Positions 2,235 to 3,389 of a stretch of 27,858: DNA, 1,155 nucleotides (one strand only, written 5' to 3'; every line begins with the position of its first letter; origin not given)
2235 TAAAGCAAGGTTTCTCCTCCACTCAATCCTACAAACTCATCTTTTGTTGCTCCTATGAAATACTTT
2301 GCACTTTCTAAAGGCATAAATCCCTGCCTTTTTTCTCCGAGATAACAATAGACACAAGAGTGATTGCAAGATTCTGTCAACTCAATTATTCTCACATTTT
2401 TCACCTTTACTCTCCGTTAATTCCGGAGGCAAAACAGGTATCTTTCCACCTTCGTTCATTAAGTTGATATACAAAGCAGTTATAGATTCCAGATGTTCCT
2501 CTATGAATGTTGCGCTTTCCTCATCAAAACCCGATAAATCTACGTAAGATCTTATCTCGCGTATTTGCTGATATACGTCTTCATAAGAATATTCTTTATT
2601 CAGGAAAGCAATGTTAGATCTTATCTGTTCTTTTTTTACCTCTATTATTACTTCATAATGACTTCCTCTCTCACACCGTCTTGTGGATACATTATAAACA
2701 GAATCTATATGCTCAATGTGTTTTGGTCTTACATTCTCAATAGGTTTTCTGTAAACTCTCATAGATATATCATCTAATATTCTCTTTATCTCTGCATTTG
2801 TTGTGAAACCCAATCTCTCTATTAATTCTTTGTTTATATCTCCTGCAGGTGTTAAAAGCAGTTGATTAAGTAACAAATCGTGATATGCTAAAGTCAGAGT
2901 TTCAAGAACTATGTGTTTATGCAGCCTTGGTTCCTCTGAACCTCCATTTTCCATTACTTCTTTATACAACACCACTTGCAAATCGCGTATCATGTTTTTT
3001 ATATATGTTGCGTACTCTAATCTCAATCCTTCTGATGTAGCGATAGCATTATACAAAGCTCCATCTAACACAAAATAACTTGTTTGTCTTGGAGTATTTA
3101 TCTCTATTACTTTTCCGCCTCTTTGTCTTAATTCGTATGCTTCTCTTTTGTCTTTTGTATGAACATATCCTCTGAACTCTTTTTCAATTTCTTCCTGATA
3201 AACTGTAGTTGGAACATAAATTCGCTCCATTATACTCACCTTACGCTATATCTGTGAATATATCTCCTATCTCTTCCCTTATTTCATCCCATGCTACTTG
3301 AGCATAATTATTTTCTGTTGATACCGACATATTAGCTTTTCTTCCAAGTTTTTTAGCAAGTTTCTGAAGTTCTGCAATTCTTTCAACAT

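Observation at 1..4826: Uncharacterised coupled operon: CDC48-like double AAA ATPase + unknown protein + radical SAM + large helical-repeat protein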

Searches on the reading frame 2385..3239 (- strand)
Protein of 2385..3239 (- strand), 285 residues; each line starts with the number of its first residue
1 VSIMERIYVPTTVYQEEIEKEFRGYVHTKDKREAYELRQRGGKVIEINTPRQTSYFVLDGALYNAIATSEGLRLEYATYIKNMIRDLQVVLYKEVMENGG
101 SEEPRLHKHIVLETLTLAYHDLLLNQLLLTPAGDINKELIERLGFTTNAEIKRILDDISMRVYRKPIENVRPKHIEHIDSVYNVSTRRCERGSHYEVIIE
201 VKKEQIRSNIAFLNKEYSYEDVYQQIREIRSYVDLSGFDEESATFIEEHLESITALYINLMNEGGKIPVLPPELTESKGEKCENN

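Call 11: search_protein_families(library=pfam, proteins=[window:2385-3239:-], max_evalue=0.1)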
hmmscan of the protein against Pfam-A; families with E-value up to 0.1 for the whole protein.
window:2385-3239:- (285 aa): 1 family
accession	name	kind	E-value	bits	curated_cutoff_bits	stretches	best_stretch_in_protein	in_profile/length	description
PF05370.16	DUF749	-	0.049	14.2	25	0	15-58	11-53/87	Domain of unknown function (DUF749)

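Call 12: search_protein_families(library=ncbifam, proteins=[window:2385-3239:-], max_evalue=0.1)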
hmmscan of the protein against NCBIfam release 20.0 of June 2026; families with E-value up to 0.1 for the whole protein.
window:2385-3239:- (285 aa): 0 families

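Call 13: search_protein_families(library=padloc, proteins=[window:2385-3239:-], max_evalue=0.1)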
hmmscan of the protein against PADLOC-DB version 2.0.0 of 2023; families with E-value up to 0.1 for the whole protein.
window:2385-3239:- (285 aa): 0 families

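Call 18: find_encoding_contigs(protein=window:2385-3239:-, flank=10000, max_places=10)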
Protein window:2385-3239:- (285 aa): no gene with exactly this product is on record in the collection.

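Call 21: find_encoding_contigs(protein=window:2385-3230:-, flank=10000, max_places=10)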
Protein window:2385-3230:- (282 aa): 3 contigs read that carry it; 3 places shown.
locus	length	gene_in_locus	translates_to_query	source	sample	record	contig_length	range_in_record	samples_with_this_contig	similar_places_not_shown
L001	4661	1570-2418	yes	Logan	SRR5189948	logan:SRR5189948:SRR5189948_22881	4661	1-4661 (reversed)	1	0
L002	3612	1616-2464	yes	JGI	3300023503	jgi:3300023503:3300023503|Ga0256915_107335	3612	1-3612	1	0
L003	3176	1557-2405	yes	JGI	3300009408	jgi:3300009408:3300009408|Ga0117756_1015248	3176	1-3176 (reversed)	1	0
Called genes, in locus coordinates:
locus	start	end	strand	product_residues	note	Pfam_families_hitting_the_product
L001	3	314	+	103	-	?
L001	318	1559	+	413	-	PF00004:AAA, PF01637:ATPase_2 (faint), PF05673:DUF815 (faint), PF13401:AAA_22 (faint), PF07728:AAA_5 (faint), PF13191:AAA_16 (weak), PF00004:AAA, PF13173:AAA_14 (weak)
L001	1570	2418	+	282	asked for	-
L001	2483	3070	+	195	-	PF04055:Radical_SAM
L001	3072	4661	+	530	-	?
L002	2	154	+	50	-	?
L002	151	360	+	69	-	-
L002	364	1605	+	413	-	PF00004:AAA, PF01637:ATPase_2 (faint), PF05673:DUF815 (faint), PF13401:AAA_22 (faint), PF07728:AAA_5 (faint), PF13191:AAA_16 (weak), PF00004:AAA, PF13173:AAA_14 (weak)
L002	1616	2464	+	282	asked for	-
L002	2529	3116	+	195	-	PF04055:Radical_SAM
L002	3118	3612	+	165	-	?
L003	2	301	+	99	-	?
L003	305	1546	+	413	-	PF00004:AAA, PF01637:ATPase_2 (faint), PF05673:DUF815 (faint), PF13401:AAA_22 (faint), PF07728:AAA_5 (faint), PF13191:AAA_16 (weak), PF00004:AAA, PF13173:AAA_14 (weak)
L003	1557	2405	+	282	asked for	-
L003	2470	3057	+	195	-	PF04055:Radical_SAM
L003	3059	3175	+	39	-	?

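Call 23: find_homologous_proteins(query=window:2385-3230:-, max_evalue=0.001)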
Query window:2385-3230:- (282 aa): 2 proteins with E <= 0.001 among 785 candidates.
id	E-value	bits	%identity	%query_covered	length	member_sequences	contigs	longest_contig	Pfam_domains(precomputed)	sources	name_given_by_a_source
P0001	2.5e-180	616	100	100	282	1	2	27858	-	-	-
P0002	1.6e-101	357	64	90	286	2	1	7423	-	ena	-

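Call 24: find_encoding_contigs(protein=P0002, flank=10000, max_places=10)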
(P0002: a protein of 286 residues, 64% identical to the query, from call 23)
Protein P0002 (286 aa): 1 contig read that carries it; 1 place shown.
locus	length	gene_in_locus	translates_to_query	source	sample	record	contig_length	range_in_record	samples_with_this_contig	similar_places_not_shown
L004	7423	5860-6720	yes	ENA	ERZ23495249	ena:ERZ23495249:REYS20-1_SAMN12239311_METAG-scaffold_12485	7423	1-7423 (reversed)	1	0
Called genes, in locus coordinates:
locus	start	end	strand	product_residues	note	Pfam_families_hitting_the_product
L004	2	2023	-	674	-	?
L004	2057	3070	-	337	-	PF26356:Pelota_N, PF03464:eRF1_2 (weak), PF03465:eRF1_3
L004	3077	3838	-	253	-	-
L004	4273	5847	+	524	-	PF00004:AAA, PF00005:ABC_tran (faint), PF01637:ATPase_2 (faint), PF05496:RuvB_N (faint), PF07728:AAA_5 (faint), PF01695:IstB_IS21 (weak), PF00004:AAA, PF13173:AAA_14 (weak), +5 more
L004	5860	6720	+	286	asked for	-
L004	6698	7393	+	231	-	PF04055:Radical_SAM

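Call 34: find_related_loci(query=A1, collection=genome_contigs, flank=10000)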
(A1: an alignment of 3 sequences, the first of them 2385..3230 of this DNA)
Query A1 (282 aa) in genome_contigs; peptide patterns used: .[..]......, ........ (x = any residue, [..] = any of these).
72 stretches matched a pattern, but none encodes a relative of the query by tblastn (E <= 1e-3).

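Call 37: find_related_loci(query=A1, collection=metagenome_contigs, flank=10000)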
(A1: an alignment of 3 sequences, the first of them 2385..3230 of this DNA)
Query A1 (282 aa) in metagenome_contigs; peptide patterns used: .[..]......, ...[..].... (x = any residue, [..] = any of these).
58 stretches matched a pattern, but none encodes a relative of the query by tblastn (E <= 1e-3).

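Call 45: predict_structure(alignment_id=A1)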
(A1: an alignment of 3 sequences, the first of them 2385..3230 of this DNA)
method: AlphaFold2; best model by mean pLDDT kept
length: 282 residues; sequences in the alignment: 3
mean_pLDDT: 45.4   pTM: 0.32
mean pLDDT of the five models: 45.4, 44.7, 44.3, 41.8, 40.1
residues with pLDDT >= 90: 0; 70-90: 17; 50-70: 77; < 50: 188
segments of 3 or more residues with pLDDT < 50: 1-19, 61-71, 91-93, 95-178, 202-224, 238-240, 246-282
pLDDT, mean of each block of 10 residues (from residue 1): 26 38 77 72 60 64 43 55 57 46 37 37 30 34 38 40 32 39 57 56 38 43 49 49 48 42 30 35 30
secondary structure, 60 per line:
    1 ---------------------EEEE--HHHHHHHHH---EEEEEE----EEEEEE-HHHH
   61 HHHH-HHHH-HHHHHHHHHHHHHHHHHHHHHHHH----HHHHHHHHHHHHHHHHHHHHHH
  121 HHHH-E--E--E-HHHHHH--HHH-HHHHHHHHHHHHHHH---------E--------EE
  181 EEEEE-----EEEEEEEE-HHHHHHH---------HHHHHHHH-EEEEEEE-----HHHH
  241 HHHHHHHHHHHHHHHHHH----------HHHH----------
elements in order: E22-25 H28-36 E40-45 E50-55 H57-64 H66-69 H71-94 H99-124 H134-139 H146-160 E179-185 E191-198 H200-206 H216-223 E225-231 H237-258 H269-272

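Call 47: search_solved_structures(query=A1, max_evalue=10)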
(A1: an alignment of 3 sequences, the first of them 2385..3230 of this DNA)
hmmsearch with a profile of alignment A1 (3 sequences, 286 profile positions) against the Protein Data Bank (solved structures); distinct sequences matched with E-value up to 10: 1.
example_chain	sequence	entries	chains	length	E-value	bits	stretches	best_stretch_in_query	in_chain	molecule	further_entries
2yy7_A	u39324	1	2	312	0.49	12.5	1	133-199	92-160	L-threonine dehydrogenase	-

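Call 54: find_related_loci(query=A1, collection=viral_contigs, flank=10000)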
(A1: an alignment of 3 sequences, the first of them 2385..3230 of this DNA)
Query A1 (282 aa) in viral_contigs; peptide patterns used: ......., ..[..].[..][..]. (x = any residue, [..] = any of these).
526 stretches matched a pattern, but none encodes a relative of the query by tblastn (E <= 1e-3).

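Call 69: search_protein_families(library=phrogs, proteins=[L004:4273-5844:+, window:2385-3230:-], max_evalue=0.01)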
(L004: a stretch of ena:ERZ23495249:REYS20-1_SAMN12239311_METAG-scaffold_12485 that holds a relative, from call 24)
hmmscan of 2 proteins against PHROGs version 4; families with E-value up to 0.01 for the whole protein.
L004:4273-5844:+ (524 aa): 29 families (the best 25 are shown)
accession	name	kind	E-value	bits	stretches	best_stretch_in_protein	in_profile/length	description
phrog_3757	-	unknown function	4.6e-41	142.4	2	315-483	119-291/367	-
phrog_30773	-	unknown function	1.6e-29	103.8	2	72-279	187-401/666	-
phrog_10401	-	other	3.6e-29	103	2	293-439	431-576/667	ATPase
phrog_9172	-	unknown function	2.6e-25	90.2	2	325-481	108-277/509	-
phrog_168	-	DNA, RNA and nucleotide metabolism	2.8e-21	77.5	2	314-464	32-183/314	clamp loader of DNA polymerase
phrog_7485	-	unknown function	1.9e-18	67.6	2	42-210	189-362/430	-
phrog_5846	-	DNA, RNA and nucleotide metabolism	2.4e-14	54.4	1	307-438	20-142/380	clamp loader of DNA polymerase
phrog_8638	-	unknown function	4.7e-14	52.9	1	319-434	300-421/568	-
phrog_11838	-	DNA, RNA and nucleotide metabolism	8.1e-10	39.4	1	326-423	42-135/420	clamp loader of DNA polymerase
phrog_2376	-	other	8.6e-09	36.2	2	79-220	75-202/363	ATPase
phrog_14322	-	unknown function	1.3e-08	35.5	1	82-219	230-360/398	-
phrog_3277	-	DNA, RNA and nucleotide metabolism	3e-07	31.4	1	322-428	8-118/168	DnaC-like helicase loader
phrog_10440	-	unknown function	3.1e-07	30.3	1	178-295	322-437/483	-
phrog_4871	-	other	3.7e-07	30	1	276-427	165-328/764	ATP-dependent protease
phrog_2107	-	other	3.3e-05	24.7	1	326-352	5-31/201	thymidylate kinase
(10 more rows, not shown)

window:2385-3230:- (282 aa): 0 families

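Call 72: search_solved_structures(query=L004:4273-5844:+, max_evalue=1e-10)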
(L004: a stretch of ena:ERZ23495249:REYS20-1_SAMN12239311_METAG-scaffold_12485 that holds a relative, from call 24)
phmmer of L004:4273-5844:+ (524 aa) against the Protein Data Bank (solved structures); distinct sequences matched with E-value up to 1e-10: 256 (the best 60 are shown).
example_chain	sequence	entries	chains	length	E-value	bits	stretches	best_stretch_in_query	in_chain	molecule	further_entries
7wd3_A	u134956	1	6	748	9.6e-48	166.3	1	153-397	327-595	ATPase family gene 2 protein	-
7nku_A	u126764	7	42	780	1.2e-47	166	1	153-397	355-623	ATPase family gene 2 protein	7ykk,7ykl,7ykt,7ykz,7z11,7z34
6chs_H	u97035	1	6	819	4.7e-47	164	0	318-400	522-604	Putative cell division control protein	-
7wbb_A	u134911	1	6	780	7.8e-47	163.3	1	154-397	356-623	AFG2 isoform 1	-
7wub_C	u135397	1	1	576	1.4e-46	162.5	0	302-400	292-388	Transitional endoplasmic reticulum ATPase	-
7wub_D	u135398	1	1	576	1.6e-46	162.3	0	303-400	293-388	Transitional endoplasmic reticulum ATPase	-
6mck_A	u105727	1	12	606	2.2e-46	161.8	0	303-400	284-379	Transitional endoplasmic reticulum ATPase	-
7rlj_A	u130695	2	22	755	7.6e-46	160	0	303-400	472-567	Transitional endoplasmic reticulum ATPase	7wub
8yka_A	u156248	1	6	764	8.1e-46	159.9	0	303-400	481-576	Transitional endoplasmic reticulum ATPase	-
7y4w_A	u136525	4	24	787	9.5e-46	159.7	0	304-400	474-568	Transitional endoplasmic reticulum ATPase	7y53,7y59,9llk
5c19_A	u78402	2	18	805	1e-45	159.6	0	303-400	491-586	Transitional endoplasmic reticulum ATPase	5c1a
7bp9_A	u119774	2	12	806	1.1e-45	159.5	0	304-400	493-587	Transitional endoplasmic reticulum ATPase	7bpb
10qq_A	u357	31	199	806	1.1e-45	159.5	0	304-400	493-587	Transitional endoplasmic reticulum ATPase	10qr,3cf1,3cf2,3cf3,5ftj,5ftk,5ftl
7bp8_A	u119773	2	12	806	1.1e-45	159.5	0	304-400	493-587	Transitional endoplasmic reticulum ATPase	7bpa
7k57_A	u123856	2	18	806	1.1e-45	159.5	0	304-400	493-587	Transitional endoplasmic reticulum ATPase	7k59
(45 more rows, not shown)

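Call 75: search_protein_representatives(alignment_id=A1)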
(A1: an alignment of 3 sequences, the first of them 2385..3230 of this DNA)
Query: 3 sequences, 286 profile positions. Proteins with E-value up to 0.001 (for the whole library): 1; up to 1e-10: 1; up to 1e-30: 1. The best 1 are listed.
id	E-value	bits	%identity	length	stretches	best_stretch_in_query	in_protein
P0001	1.2e-161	552.7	-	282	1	1-283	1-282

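Call 82: fold_search(model_id=the predicted structure, library=pdb)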
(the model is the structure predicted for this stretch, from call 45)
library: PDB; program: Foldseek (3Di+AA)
matches with E <= 10: 354; with E <= 0.001: 0
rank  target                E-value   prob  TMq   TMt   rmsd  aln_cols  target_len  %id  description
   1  7rcf_A                1.1e-01  0.06  0.12  0.11  20.6       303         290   12  Fourth stage reengineered variant of I-OnuI with stability enhancing substitutions (released 2022-06-29)
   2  4yis_B                1.2e-01  0.08  0.14  0.13  20.0       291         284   12  Crystal Structure of LAGLIDADG Meganuclease I-CpaMI Bound to Uncleaved DNA (released 2016-03-23)
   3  3qqy_A                1.3e-01  0.07  0.11  0.11  18.9       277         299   13  Crystal structure of a novel LAGLIDADG homing endonuclease, I-OnuI (from Ophiostoma novo-ulmi subsp. americana) (released 2011-07-20)
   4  6bda_A                1.3e-01  0.06  0.13  0.12  22.5       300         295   11  Wild-type I-OnuI bound to A3G substrate (post-cleavage complex) (released 2018-10-24)
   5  6uvw_A                1.7e-01  0.06  0.13  0.13  21.6       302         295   14  Engineered variant of I-OnuI meganuclease with improved thermostability (released 2019-12-18)
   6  3eh8_A                1.9e-01  0.08  0.13  0.14  19.6       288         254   10  Crystal structure of Y2 I-AniI variant (F13Y/S111Y)/DNA complex with calcium (released 2009-01-13)
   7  5t2n_A                1.9e-01  0.06  0.12  0.12  22.8       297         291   13  Engineered variant of I-OnuI meganuclease targeting the Anopheles AGAP007280 gene; harbors 38 point mutations relative (released 2017-05-03)
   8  6uvw_D                2.3e-01  0.05  0.13  0.12  21.8       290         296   14  Engineered variant of I-OnuI meganuclease with improved thermostability (released 2019-12-18)
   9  7rcd_A                3.0e-01  0.05  0.12  0.12  21.4       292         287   13  Second stage reengineered variant of I-OnuI targeting human PD1 gene with activity enhancing substitutions (released 2022-06-29)
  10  5thg_D                3.0e-01  0.04  0.12  0.12  20.6       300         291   13  Engineered variant of I-OnuI meganuclease targeting the HIV CCR5 gene; harbors 43 point mutations relative to wild-typ (released 2017-05-03)
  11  5thg_A                3.0e-01  0.04  0.12  0.12  20.7       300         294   14  Engineered variant of I-OnuI meganuclease targeting the HIV CCR5 gene; harbors 43 point mutations relative to wild-typ (released 2017-05-03)
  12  8xgc_L                3.3e-01  0.14  0.14  0.09  22.3       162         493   17  Structure of yeast replisome associated with FACT and histone hexamer, Composite map (released 2024-02-14)
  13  4yis_A                3.5e-01  0.06  0.14  0.13  21.4       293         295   14  Crystal Structure of LAGLIDADG Meganuclease I-CpaMI Bound to Uncleaved DNA (released 2016-03-23)
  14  4hi6_C                4.0e-01  0.33  0.15  0.27   8.4        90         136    7  Crystal structure of H112W mutant of borna disease virus matrix protein (released 2013-10-30)
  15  4hit_B                4.2e-01  0.28  0.14  0.27   8.6        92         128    5  Crystal structure of H112W mutant of borna disease virus matrix protein (released 2013-10-30)
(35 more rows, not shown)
